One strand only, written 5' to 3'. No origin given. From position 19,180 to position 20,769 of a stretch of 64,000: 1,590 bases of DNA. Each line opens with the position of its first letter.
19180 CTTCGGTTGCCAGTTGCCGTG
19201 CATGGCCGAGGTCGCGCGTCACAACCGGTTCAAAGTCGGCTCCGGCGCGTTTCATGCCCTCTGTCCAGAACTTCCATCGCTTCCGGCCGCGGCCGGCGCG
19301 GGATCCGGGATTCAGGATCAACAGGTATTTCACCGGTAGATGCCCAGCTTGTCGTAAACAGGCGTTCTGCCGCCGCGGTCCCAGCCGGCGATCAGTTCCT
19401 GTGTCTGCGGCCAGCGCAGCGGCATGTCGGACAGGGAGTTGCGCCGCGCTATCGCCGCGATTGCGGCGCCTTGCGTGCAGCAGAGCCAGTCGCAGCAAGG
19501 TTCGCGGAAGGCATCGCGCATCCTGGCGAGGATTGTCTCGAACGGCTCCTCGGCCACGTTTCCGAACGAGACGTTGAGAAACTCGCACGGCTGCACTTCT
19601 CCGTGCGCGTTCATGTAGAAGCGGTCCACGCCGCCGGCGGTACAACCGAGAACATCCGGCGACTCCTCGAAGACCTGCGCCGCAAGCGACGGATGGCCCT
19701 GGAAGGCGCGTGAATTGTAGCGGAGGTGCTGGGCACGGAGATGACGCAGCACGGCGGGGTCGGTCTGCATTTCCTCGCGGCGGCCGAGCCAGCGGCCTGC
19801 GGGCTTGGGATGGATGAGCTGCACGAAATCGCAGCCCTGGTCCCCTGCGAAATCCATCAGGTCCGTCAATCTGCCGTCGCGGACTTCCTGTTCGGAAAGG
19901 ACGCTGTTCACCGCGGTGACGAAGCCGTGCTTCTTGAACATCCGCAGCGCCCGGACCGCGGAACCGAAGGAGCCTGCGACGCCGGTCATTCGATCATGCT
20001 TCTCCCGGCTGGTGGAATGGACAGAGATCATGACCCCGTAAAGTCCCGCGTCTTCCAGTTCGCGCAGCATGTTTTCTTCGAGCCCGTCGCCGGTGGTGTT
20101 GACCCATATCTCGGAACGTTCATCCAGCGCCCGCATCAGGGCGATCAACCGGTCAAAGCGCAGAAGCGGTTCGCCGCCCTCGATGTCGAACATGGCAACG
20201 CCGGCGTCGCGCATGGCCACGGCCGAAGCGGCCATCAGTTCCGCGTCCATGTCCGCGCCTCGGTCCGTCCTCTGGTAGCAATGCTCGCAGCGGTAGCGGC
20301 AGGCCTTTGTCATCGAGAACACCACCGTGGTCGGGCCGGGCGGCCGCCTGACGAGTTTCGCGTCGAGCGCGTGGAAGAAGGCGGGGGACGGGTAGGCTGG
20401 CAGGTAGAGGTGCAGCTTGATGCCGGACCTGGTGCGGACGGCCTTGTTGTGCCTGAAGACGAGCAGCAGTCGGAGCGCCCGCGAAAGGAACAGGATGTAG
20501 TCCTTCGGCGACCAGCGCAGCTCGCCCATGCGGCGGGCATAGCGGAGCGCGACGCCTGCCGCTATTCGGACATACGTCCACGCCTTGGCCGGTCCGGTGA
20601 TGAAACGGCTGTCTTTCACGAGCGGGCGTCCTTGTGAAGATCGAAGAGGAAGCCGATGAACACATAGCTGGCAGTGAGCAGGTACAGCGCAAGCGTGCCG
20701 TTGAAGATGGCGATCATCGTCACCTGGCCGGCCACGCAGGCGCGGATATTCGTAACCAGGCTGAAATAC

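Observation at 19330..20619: Radical SAM-SPASM enzyme in a lipid-gene context rather than a RiPP context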

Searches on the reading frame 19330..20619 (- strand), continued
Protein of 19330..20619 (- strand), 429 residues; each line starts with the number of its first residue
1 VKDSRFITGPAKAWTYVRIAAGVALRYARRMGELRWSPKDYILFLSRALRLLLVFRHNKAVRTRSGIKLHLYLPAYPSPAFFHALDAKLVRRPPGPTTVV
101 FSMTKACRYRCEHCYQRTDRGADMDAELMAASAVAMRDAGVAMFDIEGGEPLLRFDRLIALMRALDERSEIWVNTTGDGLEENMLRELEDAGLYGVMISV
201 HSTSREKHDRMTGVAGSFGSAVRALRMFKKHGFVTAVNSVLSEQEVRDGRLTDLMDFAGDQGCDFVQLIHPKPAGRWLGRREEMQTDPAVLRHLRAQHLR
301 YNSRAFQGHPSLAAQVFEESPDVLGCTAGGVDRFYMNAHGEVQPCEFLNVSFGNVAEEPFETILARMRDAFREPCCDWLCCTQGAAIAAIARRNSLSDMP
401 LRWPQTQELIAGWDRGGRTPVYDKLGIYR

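Call 59: find_encoding_contigs(protein=P0264, flank=8000, max_places=2)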
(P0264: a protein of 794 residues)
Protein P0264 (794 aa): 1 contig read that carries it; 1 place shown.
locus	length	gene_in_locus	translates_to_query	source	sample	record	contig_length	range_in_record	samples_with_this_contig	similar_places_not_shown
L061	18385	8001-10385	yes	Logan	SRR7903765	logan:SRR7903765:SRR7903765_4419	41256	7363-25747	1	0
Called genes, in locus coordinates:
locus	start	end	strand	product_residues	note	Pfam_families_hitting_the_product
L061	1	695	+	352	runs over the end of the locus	-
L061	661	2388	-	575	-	PF00501:AMP-binding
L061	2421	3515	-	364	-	PF11899:DUF3419, PF13649:Methyltransf_25 (faint)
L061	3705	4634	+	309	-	-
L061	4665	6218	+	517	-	-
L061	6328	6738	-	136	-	-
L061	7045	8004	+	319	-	PF13489:Methyltransf_23, PF13847:Methyltransf_31 (weak), PF08241:Methyltransf_11 (weak), PF08242:Methyltransf_12 (weak), PF13649:Methyltransf_25 (weak)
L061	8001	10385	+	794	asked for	PF01553:Acyltransferase, PF04055:Radical_SAM, PF13186:SPASM (faint)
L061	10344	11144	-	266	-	PF01040:UbiA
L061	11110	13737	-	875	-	PF01326:PPDK_N, PF27448:Rph_4th, PF00391:PEP-utilizers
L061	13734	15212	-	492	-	PF02310:B12-binding, PF04055:Radical_SAM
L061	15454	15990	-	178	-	-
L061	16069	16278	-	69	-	-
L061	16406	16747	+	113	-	-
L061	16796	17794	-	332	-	-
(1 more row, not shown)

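Call 60: find_encoding_contigs(protein=P0314, flank=8000, max_places=2)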
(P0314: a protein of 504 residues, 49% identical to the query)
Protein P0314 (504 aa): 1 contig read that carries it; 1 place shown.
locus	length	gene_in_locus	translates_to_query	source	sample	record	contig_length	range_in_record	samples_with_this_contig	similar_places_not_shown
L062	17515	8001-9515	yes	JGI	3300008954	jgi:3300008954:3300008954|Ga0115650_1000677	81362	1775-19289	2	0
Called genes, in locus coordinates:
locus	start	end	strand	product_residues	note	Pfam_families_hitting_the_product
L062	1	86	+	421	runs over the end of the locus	PF12704:MacB_PCD, PF02687:FtsX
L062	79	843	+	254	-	PF00005:ABC_tran, PF02463:SMC_N (weak), PF13304:AAA_21 (weak)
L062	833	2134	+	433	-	-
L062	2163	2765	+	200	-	PF00440:TetR_N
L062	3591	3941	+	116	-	-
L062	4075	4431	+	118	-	-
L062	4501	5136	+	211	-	-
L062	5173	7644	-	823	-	PF07894:SACK1 (faint), PF11495:TrmB_EBD_N (faint), PF13091:PLDc_2, PF00614:PLDc (faint), PF13091:PLDc_2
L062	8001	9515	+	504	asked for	PF04055:Radical_SAM, PF13353:Fer4_12 (weak), PF13186:SPASM (weak)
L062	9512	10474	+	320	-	PF14378:PAP2_3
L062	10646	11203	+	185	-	PF01864:CarS-like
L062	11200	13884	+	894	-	PF01326:PPDK_N, PF27448:Rph_4th, PF00391:PEP-utilizers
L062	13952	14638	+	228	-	-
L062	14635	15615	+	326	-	PF13489:Methyltransf_23, PF08241:Methyltransf_11, PF08242:Methyltransf_12, PF13649:Methyltransf_25, PF13847:Methyltransf_31 (weak)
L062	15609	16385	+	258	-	PF01553:Acyltransferase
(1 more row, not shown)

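Call 61: find_encoding_contigs(protein=P0304, flank=8000, max_places=1)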
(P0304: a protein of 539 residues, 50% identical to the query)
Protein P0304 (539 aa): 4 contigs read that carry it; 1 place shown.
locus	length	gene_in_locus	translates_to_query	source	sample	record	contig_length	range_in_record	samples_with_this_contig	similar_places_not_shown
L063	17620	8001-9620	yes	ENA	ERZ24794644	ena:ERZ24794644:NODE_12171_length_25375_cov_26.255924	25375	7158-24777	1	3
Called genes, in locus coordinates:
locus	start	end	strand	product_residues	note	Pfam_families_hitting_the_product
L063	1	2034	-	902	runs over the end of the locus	PF01326:PPDK_N, PF27448:Rph_4th, PF00391:PEP-utilizers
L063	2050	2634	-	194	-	PF01864:CarS-like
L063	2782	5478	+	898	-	PF00202:Aminotran_3, PF01488:Shikimate_DH (weak)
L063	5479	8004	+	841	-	PF01326:PPDK_N, PF27448:Rph_4th, PF00391:PEP-utilizers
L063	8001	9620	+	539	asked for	PF04055:Radical_SAM, PF13186:SPASM (weak)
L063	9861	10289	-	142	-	PF27154:ORF11_beta (weak)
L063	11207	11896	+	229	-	-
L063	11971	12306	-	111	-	-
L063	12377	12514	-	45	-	-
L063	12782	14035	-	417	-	-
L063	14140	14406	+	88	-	-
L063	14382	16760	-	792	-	-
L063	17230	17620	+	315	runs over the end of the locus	PF13229:Beta_helix, PF05048:NosD, PF13229:Beta_helix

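Call 62: find_encoding_contigs(protein=P0312, flank=8000, max_places=1)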
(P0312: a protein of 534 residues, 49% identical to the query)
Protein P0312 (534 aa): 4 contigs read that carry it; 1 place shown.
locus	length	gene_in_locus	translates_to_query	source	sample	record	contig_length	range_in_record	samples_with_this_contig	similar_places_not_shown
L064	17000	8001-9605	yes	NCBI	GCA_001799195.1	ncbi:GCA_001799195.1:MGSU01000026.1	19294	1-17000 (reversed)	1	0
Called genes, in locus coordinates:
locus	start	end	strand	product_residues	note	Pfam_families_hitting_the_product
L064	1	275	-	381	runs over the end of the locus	PF05496:RuvB_N (faint), PF13177:DNA_pol3_delta2, PF00004:AAA, PF13401:AAA_22 (weak), PF22608:DNAX_ATPase_lid, PF12169:DNA_pol3_gamma3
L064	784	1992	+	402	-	PF02985:HEAT (faint), PF13513:HEAT_EZ (faint), PF13646:HEAT_2, PF03130:HEAT_PBS (faint), PF13646:HEAT_2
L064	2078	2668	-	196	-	PF01864:CarS-like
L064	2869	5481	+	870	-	PF01326:PPDK_N, PF27448:Rph_4th, PF00391:PEP-utilizers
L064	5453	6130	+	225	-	-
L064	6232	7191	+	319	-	PF13489:Methyltransf_23, PF13847:Methyltransf_31 (weak), PF08241:Methyltransf_11, PF08242:Methyltransf_12, PF13649:Methyltransf_25 (weak)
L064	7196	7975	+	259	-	PF01553:Acyltransferase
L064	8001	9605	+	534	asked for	PF04055:Radical_SAM, PF13186:SPASM (faint)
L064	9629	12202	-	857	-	-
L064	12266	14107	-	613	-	-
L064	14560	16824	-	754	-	PF05345:He_PIG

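Call 63: find_encoding_contigs(protein=P0311, flank=8000, max_places=1)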
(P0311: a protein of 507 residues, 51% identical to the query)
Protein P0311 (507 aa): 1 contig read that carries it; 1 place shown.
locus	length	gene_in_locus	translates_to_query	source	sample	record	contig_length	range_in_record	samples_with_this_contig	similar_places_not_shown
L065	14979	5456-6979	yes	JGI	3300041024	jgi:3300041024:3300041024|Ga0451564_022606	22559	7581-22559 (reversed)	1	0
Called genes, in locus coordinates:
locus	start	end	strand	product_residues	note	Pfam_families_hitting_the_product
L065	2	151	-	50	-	?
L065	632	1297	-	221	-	PF00158:Sigma54_activat, PF25601:AAA_lid_14, PF02954:HTH_8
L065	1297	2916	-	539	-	PF00989:PAS, PF08447:PAS_3, PF08448:PAS_4, PF00989:PAS, PF08448:PAS_4, PF13426:PAS_9, PF24820:Diguanyl_cycl_sensor, PF00158:Sigma54_activat, +2 more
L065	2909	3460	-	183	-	PF07700:HNOB, PF02830:V4R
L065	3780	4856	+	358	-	-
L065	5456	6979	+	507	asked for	PF04055:Radical_SAM, PF13186:SPASM (weak)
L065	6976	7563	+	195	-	PF01864:CarS-like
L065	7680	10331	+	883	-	PF01326:PPDK_N, PF27448:Rph_4th, PF00391:PEP-utilizers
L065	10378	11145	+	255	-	PF01040:UbiA (faint)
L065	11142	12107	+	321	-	PF01209:Ubie_methyltran (weak), PF08003:Methyltransf_9 (weak), PF13489:Methyltransf_23, PF08241:Methyltransf_11, PF08242:Methyltransf_12, PF13649:Methyltransf_25, PF13847:Methyltransf_31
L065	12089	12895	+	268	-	PF01553:Acyltransferase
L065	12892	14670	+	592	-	PF00501:AMP-binding, PF23024:AMP-dom_DIP2-like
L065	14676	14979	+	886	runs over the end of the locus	PF00550:PP-binding, PF01073:3Beta_HSD (weak), PF01370:Epimerase, PF07993:NAD_binding_4, PF16363:GDP_Man_Dehyd (weak), PF01636:APH, PF02958:EcKL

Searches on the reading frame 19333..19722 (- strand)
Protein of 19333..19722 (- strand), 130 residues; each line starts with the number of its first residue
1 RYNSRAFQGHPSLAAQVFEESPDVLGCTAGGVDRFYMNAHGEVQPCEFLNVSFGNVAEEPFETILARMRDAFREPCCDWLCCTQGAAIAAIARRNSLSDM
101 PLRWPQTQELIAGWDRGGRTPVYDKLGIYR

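Call 35: search_protein_families(library=ncbifam, proteins=[window:19333-19722:-], max_evalue=0.01)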
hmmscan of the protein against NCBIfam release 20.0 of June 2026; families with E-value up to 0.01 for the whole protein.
window:19333-19722:- (130 aa): 3 families
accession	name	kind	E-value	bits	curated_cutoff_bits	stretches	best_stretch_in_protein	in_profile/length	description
TIGR04545.1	rSAM_ahbD_hemeb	equivalog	2e-05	24.2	500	1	26-66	248-287/339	heme b synthase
TIGR04055.1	rSAM_NirJ2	equivalog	2.1e-05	24.3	500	1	26-66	235-274/326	putative heme d1 biosynthesis radical SAM protein NirJ2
NF038073.1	rSAM_STM4011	subfamily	0.0057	16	200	1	25-69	202-245/278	STM4011 family radical SAM protein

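Call 67: search_protein_families(library=pfam, proteins=[window:19333-19722:-], max_evalue=10)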
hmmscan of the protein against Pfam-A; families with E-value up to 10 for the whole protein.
window:19333-19722:- (130 aa): 2 families
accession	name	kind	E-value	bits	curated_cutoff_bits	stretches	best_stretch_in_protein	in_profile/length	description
PF13186.11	SPASM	-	2.3e-05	25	21.5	1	31-73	4-52/67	Iron-sulfur cluster-binding domain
PF03473.23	MOSC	-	0.11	13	22.7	1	37-72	64-96/120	MOSC domain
